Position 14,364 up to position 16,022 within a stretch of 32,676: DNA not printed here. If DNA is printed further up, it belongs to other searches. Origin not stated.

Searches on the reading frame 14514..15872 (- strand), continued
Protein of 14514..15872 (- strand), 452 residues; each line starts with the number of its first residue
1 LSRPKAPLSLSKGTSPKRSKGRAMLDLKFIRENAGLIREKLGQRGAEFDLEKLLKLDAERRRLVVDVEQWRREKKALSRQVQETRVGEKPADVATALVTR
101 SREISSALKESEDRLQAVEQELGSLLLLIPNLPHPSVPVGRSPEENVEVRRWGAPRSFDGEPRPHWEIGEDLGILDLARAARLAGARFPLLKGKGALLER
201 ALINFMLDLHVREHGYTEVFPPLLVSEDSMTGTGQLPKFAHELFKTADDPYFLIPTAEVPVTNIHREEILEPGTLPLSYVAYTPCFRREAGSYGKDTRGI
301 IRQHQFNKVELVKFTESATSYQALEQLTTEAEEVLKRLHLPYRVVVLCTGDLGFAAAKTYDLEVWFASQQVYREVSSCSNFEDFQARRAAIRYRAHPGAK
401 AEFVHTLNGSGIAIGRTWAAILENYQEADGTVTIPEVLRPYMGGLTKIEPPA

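Call 55: find_encoding_contigs(protein=P0009, flank=1200, max_places=10)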
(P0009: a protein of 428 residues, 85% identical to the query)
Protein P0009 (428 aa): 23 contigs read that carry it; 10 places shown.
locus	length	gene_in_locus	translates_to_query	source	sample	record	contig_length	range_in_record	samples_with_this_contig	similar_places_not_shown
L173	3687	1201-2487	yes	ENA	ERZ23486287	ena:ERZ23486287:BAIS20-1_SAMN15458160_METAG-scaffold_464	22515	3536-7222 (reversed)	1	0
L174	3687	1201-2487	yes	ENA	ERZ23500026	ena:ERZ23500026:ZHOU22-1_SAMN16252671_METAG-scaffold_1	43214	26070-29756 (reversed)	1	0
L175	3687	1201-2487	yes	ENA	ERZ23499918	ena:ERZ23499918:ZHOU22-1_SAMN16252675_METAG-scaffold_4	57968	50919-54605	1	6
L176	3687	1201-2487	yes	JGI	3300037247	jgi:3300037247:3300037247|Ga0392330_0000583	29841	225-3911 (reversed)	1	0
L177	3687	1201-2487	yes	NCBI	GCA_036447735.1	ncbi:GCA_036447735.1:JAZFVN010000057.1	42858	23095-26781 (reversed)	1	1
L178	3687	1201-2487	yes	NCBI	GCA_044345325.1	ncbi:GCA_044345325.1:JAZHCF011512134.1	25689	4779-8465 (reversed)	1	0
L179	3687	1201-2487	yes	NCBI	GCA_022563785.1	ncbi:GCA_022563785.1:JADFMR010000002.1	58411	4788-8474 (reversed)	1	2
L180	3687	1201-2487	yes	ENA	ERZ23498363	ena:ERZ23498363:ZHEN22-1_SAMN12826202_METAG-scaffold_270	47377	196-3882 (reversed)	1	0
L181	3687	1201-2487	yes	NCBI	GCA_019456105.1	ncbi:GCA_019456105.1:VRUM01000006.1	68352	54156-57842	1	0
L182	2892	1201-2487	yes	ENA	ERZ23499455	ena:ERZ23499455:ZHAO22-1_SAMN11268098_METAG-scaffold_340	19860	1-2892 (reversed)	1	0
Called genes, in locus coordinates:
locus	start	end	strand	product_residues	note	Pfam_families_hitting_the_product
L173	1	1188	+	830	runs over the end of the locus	PF00521:DNA_topoisoIV, PF03989:DNA_gyraseA_C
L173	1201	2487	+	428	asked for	PF02403:Seryl_tRNA_N, PF00587:tRNA-synt_2b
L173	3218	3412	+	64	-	-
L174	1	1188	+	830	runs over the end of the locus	PF00521:DNA_topoisoIV, PF03989:DNA_gyraseA_C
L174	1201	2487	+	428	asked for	PF02403:Seryl_tRNA_N, PF00587:tRNA-synt_2b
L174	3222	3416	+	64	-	-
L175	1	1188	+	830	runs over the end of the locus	PF00521:DNA_topoisoIV, PF03989:DNA_gyraseA_C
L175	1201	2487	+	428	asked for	PF02403:Seryl_tRNA_N, PF00587:tRNA-synt_2b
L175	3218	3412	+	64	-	-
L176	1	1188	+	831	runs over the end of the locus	PF00521:DNA_topoisoIV, PF03989:DNA_gyraseA_C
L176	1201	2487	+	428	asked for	PF02403:Seryl_tRNA_N, PF00587:tRNA-synt_2b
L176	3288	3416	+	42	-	-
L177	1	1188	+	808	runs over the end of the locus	PF00521:DNA_topoisoIV, PF03989:DNA_gyraseA_C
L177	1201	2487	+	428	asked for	PF02403:Seryl_tRNA_N, PF00587:tRNA-synt_2b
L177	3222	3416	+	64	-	-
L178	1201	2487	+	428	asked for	PF02403:Seryl_tRNA_N, PF00587:tRNA-synt_2b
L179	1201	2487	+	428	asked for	PF02403:Seryl_tRNA_N, PF00587:tRNA-synt_2b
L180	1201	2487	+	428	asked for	PF02403:Seryl_tRNA_N, PF00587:tRNA-synt_2b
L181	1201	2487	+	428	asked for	PF02403:Seryl_tRNA_N, PF00587:tRNA-synt_2b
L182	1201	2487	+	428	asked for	PF02403:Seryl_tRNA_N, PF00587:tRNA-synt_2b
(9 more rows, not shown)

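Call 63: find_encoding_contigs(protein=P0001, flank=2500, max_places=10)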
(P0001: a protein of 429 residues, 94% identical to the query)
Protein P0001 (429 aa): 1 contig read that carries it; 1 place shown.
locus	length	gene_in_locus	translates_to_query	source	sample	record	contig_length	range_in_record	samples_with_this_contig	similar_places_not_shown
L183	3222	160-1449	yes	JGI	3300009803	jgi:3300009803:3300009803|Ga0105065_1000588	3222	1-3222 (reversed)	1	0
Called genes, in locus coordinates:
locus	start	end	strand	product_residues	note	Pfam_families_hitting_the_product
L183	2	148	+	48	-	?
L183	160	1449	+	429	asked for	PF02403:Seryl_tRNA_N, PF00587:tRNA-synt_2b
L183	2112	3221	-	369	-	?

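Call 64: find_encoding_contigs(protein=P0004, flank=2500, max_places=10)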
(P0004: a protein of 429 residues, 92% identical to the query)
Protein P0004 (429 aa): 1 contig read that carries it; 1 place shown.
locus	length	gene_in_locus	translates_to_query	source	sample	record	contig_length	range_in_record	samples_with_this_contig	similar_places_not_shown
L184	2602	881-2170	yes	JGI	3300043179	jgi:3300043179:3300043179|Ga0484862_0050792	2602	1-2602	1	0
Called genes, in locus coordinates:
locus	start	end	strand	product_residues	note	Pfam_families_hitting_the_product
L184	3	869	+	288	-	?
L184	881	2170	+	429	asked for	PF02403:Seryl_tRNA_N, PF00587:tRNA-synt_2b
